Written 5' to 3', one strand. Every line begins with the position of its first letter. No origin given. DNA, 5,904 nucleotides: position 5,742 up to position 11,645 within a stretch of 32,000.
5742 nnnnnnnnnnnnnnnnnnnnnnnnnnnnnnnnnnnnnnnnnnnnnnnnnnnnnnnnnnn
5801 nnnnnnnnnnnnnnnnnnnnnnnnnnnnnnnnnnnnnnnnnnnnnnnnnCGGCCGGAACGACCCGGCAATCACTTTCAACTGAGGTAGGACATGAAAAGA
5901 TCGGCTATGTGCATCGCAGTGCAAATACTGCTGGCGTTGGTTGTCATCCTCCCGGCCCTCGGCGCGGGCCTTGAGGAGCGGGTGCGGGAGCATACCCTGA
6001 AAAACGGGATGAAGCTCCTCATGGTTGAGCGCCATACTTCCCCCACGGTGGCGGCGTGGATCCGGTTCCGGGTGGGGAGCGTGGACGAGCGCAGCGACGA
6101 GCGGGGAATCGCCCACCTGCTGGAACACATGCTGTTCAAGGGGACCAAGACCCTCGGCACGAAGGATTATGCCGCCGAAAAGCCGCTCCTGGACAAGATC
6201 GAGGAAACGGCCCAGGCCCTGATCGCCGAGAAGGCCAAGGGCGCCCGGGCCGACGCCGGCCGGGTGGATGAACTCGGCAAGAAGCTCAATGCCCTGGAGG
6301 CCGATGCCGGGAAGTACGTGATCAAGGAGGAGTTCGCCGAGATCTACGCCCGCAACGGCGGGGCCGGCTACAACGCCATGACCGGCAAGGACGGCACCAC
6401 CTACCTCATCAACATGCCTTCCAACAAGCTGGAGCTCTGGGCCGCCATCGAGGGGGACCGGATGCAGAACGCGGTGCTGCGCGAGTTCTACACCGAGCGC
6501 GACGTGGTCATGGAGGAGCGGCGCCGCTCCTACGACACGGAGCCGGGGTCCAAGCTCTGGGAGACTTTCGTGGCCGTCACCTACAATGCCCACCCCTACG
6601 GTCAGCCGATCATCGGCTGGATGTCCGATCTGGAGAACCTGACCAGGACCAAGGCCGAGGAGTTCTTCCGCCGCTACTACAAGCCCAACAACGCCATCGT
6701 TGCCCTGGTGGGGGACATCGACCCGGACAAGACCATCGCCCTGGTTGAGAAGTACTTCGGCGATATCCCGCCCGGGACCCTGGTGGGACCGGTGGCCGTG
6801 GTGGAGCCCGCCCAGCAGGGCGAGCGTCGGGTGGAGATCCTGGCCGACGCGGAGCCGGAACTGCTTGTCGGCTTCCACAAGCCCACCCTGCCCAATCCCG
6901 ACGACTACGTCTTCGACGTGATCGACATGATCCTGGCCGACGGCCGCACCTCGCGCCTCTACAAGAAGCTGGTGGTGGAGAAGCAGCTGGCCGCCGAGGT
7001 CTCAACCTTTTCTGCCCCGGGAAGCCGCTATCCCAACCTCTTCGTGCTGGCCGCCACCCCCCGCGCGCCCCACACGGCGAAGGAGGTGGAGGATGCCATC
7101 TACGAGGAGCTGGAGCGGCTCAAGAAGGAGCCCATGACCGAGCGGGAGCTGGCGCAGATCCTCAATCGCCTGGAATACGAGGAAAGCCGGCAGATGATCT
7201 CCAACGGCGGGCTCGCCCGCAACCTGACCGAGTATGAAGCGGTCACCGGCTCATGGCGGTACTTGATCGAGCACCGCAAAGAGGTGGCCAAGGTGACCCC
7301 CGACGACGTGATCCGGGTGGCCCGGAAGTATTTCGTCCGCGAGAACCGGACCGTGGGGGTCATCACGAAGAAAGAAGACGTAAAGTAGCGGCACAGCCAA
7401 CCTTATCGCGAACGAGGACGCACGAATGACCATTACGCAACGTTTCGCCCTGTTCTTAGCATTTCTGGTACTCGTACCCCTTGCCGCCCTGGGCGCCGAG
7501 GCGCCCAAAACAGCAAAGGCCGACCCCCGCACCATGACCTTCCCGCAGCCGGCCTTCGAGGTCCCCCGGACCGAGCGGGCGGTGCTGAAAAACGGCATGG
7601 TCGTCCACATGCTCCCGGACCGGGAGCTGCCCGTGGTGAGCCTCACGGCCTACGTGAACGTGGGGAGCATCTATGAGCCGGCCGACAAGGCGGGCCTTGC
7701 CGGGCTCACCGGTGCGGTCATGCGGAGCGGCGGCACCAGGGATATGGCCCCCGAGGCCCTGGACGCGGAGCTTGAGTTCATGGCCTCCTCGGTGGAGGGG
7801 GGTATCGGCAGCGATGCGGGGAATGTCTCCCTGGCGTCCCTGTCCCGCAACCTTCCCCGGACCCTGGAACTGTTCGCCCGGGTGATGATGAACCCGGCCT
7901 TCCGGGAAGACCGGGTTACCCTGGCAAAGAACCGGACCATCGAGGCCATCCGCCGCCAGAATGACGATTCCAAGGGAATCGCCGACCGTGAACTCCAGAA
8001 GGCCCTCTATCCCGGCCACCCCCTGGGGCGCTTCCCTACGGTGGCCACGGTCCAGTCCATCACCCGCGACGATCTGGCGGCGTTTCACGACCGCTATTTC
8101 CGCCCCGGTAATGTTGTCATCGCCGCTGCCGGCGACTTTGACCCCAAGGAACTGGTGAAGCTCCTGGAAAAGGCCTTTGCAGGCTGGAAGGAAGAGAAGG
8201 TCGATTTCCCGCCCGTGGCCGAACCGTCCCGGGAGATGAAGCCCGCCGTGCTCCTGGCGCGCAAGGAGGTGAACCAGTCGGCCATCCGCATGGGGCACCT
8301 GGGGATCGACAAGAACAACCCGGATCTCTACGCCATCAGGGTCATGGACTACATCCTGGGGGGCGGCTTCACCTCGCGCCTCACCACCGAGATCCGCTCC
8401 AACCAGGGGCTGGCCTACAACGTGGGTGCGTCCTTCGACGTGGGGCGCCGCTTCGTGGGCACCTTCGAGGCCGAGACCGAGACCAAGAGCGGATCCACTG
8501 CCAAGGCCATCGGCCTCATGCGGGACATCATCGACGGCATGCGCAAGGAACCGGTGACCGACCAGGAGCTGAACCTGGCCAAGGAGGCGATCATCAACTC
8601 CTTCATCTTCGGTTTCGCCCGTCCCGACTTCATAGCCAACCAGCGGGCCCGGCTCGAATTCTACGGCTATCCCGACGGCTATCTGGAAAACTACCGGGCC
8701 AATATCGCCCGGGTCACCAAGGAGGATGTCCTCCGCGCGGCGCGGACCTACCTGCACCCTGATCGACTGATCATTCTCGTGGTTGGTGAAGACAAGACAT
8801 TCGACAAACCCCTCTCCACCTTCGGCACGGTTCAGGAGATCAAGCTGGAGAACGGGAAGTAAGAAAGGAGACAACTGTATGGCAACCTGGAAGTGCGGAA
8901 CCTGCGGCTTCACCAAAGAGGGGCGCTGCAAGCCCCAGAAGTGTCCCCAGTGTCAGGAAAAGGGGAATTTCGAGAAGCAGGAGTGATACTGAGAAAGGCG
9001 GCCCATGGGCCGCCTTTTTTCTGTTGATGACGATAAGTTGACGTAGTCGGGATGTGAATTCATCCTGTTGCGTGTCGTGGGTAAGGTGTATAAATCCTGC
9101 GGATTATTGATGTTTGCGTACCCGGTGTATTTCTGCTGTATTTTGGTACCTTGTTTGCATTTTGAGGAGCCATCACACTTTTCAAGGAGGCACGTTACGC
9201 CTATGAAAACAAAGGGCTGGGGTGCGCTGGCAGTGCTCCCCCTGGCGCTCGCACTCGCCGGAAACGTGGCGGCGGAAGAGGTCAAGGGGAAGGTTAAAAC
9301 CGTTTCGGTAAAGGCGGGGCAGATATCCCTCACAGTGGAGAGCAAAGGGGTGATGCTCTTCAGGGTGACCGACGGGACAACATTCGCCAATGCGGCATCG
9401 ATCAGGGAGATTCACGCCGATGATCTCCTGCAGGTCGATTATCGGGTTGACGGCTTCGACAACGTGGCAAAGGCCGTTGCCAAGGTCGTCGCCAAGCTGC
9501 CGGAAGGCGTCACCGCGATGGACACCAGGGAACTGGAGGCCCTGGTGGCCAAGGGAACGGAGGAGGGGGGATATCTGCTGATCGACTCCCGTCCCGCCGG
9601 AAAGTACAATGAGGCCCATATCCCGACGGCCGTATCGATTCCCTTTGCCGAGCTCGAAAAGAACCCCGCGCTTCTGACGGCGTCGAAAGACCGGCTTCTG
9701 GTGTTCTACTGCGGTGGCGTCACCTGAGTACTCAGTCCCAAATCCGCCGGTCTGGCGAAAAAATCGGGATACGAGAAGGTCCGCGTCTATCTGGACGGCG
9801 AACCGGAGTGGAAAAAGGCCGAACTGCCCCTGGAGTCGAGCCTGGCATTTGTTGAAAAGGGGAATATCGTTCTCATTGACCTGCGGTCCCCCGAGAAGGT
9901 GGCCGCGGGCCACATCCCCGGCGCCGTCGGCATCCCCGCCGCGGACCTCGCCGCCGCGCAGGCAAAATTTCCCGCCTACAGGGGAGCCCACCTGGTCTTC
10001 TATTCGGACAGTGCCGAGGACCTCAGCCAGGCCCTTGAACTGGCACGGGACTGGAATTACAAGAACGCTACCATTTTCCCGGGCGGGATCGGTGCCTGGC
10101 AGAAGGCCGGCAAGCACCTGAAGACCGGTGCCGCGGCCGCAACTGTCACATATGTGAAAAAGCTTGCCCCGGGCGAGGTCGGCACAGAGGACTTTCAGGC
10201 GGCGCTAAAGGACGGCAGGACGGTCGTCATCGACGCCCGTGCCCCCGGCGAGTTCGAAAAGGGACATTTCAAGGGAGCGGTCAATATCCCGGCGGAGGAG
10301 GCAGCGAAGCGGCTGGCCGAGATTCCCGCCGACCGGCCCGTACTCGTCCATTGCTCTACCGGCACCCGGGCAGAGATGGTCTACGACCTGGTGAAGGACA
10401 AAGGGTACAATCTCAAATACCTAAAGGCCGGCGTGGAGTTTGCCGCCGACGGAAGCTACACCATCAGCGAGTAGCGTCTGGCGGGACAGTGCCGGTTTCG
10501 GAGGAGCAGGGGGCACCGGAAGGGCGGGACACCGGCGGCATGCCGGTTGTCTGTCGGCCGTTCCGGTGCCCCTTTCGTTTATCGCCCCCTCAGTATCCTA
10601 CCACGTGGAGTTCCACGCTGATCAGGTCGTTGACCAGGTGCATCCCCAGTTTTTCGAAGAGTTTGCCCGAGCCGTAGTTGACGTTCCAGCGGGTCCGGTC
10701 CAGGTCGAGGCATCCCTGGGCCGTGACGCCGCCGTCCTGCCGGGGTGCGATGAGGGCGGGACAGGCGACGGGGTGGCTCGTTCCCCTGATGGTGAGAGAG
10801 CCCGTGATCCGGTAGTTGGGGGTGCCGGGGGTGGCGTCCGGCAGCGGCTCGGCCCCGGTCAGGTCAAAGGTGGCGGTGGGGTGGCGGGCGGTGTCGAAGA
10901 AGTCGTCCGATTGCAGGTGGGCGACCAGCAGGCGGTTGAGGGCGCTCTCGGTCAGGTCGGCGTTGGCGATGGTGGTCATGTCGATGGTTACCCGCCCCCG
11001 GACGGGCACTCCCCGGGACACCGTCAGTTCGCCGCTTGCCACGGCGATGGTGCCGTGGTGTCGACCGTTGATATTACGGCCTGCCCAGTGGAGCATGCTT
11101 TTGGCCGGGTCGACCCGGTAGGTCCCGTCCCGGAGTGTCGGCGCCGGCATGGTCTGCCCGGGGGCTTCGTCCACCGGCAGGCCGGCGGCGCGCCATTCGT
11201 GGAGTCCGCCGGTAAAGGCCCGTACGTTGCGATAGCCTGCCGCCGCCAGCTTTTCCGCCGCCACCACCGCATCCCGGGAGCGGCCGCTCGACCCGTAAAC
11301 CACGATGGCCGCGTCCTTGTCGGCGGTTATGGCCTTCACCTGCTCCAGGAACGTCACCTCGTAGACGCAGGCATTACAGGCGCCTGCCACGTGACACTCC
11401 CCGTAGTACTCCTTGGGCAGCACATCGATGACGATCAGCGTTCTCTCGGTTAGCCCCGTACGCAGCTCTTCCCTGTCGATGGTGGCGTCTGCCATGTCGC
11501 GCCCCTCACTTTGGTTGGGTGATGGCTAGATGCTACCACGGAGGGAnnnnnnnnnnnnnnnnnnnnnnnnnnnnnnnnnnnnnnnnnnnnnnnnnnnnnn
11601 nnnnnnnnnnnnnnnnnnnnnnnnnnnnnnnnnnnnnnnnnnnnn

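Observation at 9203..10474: In-frame UGA joins two called ORFs into one periplasmic triple-rhodanese protein: probable selenocysteine in the first active-site loop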

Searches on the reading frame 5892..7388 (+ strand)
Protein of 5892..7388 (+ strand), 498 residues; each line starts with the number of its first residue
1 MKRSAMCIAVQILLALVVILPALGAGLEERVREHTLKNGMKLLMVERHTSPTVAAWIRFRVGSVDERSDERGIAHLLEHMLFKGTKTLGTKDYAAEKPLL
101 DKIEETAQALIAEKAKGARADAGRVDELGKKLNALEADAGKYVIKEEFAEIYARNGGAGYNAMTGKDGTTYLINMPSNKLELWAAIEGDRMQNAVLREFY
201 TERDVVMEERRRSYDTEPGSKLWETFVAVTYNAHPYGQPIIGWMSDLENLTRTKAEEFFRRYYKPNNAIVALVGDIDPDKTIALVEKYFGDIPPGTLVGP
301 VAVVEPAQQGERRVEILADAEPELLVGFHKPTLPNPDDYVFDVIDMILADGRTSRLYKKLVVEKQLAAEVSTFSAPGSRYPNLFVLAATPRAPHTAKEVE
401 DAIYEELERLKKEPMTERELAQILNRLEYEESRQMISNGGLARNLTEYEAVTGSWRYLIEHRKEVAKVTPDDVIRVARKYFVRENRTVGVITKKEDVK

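Call 37: search_protein_families(library=pfam, proteins=[window:5892-7388:+], max_evalue=0.001)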
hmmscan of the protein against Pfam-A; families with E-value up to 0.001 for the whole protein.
window:5892-7388:+ (498 aa): 2 families
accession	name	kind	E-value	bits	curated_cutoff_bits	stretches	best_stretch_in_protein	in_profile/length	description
PF05193.26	Peptidase_M16_C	-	1.2e-36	126.8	23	1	249-427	1-181/181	Peptidase M16 inactive domain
PF00675.25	Peptidase_M16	-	9.9e-18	64.9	22.3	2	44-93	4-53/149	Insulinase (Peptidase family M16)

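Call 46: find_encoding_contigs(protein=window:5892-7388:+, flank=1000, max_places=4)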
Protein window:5892-7388:+ (498 aa): 24 contigs read that carry it; 3 places shown.
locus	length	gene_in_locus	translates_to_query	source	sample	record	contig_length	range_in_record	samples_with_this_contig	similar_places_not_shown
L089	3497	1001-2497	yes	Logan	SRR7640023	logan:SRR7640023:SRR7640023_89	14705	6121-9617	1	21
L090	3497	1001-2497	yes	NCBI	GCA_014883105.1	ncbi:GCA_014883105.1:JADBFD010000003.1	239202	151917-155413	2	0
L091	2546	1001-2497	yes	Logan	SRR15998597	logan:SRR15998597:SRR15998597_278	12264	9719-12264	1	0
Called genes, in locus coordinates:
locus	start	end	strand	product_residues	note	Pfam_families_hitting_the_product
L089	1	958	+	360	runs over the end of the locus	PF02470:MlaD, PF28544:Helical_needle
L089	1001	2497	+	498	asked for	PF00675:Peptidase_M16, PF05193:Peptidase_M16_C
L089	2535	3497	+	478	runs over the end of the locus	PF00675:Peptidase_M16, PF05193:Peptidase_M16_C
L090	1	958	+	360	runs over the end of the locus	PF02470:MlaD, PF28544:Helical_needle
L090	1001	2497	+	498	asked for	PF00675:Peptidase_M16, PF05193:Peptidase_M16_C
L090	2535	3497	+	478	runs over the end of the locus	PF00675:Peptidase_M16, PF05193:Peptidase_M16_C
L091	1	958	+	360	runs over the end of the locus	PF02470:MlaD, PF28544:Helical_needle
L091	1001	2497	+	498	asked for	PF00675:Peptidase_M16, PF05193:Peptidase_M16_C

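Call 48: list_cluster_members(proteins=[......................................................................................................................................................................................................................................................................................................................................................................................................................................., window:9203-9724:+, P0001, window:5892-7388:+, window:12834-13463:-])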
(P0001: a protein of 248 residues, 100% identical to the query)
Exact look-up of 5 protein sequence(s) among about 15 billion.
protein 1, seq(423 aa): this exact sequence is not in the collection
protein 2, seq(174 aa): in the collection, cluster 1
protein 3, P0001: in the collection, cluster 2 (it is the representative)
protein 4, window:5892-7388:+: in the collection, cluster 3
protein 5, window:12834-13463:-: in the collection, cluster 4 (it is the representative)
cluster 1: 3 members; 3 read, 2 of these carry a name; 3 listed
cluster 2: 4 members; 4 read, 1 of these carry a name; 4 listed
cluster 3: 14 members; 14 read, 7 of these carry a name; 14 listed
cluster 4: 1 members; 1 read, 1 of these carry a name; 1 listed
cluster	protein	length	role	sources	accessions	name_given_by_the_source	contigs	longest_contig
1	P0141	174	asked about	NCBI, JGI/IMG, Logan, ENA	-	hypothetical protein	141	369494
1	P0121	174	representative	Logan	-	-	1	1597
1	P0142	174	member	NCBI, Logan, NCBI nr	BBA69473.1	hypothetical protein YM18_0926 [Geobacter sulfurreducens]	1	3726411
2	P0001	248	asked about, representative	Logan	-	-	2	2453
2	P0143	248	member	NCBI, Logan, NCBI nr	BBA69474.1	Thiosulfate sulfurtransferase PspE [Geobacter sulfurreducens]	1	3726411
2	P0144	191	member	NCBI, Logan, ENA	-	-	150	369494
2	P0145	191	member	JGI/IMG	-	-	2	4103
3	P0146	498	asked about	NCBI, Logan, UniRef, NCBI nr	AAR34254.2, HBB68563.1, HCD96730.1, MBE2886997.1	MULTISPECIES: M16 family metallopeptidase [Geobacter] | Zinc-dependent peptidase, M16 family n=2 Tax=Geobacter TaxID=28231 RepID=Q74EN5_GEOSL | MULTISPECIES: pitrilysin family protein [Geobacter]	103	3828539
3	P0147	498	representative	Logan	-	-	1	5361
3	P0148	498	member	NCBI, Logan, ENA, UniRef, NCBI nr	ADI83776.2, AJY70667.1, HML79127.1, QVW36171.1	insulinase family protein [Geobacter sulfurreducens] | M16 family metallopeptidase n=1 Tax=Geobacter sulfurreducens TaxID=35554 ... | pitrilysin family protein [Geobacter sulfurreducens]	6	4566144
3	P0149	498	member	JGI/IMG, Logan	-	predicted Zn-dependent peptidase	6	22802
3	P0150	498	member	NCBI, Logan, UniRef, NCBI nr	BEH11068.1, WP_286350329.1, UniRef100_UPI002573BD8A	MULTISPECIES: M16 family metallopeptidase [Geobacter] | M16 family metallopeptidase n=1 Tax=Geobacter TaxID=28231 RepID=UPI002573BD8A | pitrilysin family protein [Geobacter sulfurreducens]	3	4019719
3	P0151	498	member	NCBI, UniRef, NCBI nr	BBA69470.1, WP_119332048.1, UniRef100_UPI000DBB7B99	M16 family metallopeptidase [Geobacter sulfurreducens] | M16 family metallopeptidase n=1 Tax=Geobacter sulfurreducens TaxID=35554 ... | pitrilysin family protein [Geobacter sulfurreducens]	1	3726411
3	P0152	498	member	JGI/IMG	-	predicted Zn-dependent peptidase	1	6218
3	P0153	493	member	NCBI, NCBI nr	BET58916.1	pitrilysin family protein [Geobacter sp. 60473]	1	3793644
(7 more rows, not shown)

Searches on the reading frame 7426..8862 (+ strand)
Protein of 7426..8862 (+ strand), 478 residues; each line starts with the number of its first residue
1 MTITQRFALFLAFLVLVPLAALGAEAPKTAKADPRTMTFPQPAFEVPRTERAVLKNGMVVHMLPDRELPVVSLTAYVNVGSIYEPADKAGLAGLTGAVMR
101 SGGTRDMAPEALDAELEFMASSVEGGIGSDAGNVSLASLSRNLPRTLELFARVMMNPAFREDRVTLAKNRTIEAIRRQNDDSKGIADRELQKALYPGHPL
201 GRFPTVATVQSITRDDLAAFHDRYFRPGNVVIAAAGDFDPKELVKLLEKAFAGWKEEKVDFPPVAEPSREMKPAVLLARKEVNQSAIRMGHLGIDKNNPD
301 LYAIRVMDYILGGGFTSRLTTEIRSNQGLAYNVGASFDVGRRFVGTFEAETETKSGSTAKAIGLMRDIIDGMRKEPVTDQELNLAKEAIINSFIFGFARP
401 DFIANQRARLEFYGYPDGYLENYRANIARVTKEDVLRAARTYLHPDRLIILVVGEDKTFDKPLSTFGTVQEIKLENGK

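Call 37: search_protein_families(library=pfam, proteins=[window:7426-8862:+], max_evalue=0.001)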
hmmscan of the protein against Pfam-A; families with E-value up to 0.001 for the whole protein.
window:7426-8862:+ (478 aa): 2 families
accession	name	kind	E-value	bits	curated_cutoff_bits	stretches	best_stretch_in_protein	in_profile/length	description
PF05193.26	Peptidase_M16_C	-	3e-39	135.2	23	1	211-388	1-180/181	Peptidase M16 inactive domain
PF00675.25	Peptidase_M16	-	4.8e-10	40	22.3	1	70-202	12-143/149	Insulinase (Peptidase family M16)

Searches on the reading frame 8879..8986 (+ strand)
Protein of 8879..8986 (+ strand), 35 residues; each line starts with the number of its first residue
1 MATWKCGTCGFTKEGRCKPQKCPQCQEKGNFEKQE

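Call 37: search_protein_families(library=pfam, proteins=[window:8879-8986:+], max_evalue=0.001)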
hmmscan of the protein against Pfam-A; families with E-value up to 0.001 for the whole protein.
window:8879-8986:+ (35 aa): 1 family
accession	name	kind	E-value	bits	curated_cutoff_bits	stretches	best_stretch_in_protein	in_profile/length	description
PF21349.2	RUBY_RBDX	-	6.3e-06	26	26.5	1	4-28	1-25/30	Rubrerythrin, rubredoxin-like domain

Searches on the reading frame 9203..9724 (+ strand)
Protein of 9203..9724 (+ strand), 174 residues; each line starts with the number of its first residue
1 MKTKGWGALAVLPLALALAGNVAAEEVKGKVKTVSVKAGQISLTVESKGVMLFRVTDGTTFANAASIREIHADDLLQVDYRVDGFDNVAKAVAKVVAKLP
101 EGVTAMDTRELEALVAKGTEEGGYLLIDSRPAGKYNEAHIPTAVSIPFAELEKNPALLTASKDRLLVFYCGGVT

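Call 44: find_homologous_proteins(query=window:9203-9724:+, max_evalue=1e-10)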
Query seq(174 aa) (174 aa): 20 proteins with E <= 1e-10 among 644 candidates.
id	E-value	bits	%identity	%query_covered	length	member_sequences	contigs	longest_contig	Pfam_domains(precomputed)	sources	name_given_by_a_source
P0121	2.4e-104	364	99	100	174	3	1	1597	PF00581.26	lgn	-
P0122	5.9e-93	327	87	100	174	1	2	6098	PF00581.26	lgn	-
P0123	2.1e-88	312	85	100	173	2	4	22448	PF00581.26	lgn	-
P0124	5.5e-79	282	76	97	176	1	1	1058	PF00581.26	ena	-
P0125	5.8e-42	161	54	94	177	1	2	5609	PF00581.26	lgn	-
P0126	8.2e-41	158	54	86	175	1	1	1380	PF00581.26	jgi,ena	-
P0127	7.6e-24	102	46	84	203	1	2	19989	PF00581.26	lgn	-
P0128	5.3e-23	100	45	84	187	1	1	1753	PF00581.26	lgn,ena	-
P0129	1.1e-21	95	43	84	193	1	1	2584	PF00581.26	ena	-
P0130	2.3e-21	94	43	84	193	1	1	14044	PF00581.26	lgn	-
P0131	1.3e-20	92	42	84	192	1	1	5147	PF00581.26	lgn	-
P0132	6.0e-20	90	40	87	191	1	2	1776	PF00581.26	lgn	-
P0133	1.3e-19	89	42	83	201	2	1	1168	PF00581.26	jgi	jgi:hypothetical protein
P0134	6.3e-19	87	41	86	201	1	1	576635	PF00581.26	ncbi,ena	-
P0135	1.0e-18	86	41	86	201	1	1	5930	PF00581.26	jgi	jgi:Rhodanese-like domain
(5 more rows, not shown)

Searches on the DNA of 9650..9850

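Call 81: search_rna_families(source=window, start=9650, end=9850, threshold=evalue, max_evalue=10)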
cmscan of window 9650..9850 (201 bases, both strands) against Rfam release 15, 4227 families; matches with E-value up to 10: 3.
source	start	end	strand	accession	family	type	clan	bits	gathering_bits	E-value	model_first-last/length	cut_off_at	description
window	9730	9747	-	RF00608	SNORD99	Gene; snRNA; snoRNA; CD-box;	CL00064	14.2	60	3.5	51-68/74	no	Small nucleolar RNA SNORD99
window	9774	9846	+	RF01676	P31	Gene; sRNA;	-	11.4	40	9.1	1-82/82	no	Pseudomonas sRNA P31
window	9737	9769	+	RF03050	RAGATH-25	Gene; sRNA;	-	9.3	49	9.9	1-50/50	no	RAGATH-25 RNA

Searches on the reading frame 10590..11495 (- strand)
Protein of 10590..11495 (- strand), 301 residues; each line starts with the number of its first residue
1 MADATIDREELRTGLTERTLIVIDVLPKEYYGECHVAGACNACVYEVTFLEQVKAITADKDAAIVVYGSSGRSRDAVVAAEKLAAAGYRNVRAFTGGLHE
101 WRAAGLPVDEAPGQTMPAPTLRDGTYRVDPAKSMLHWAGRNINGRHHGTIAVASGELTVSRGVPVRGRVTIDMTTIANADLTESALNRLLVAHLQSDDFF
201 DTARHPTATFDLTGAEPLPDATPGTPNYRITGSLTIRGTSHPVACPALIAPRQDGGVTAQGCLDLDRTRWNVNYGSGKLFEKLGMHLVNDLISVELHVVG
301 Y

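Call 37: search_protein_families(library=pfam, proteins=[window:10590-11495:-], max_evalue=0.001)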
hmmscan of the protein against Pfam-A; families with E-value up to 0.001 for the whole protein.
window:10590-11495:- (301 aa): 2 families
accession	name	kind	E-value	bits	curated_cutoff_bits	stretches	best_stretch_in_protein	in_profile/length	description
PF04264.18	YceI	-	1.8e-25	90.5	23.7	1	126-298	1-148/150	YceI-like domain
PF00581.25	Rhodanese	-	7.8e-13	49.2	22.2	1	9-103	3-101/102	Rhodanese-like domain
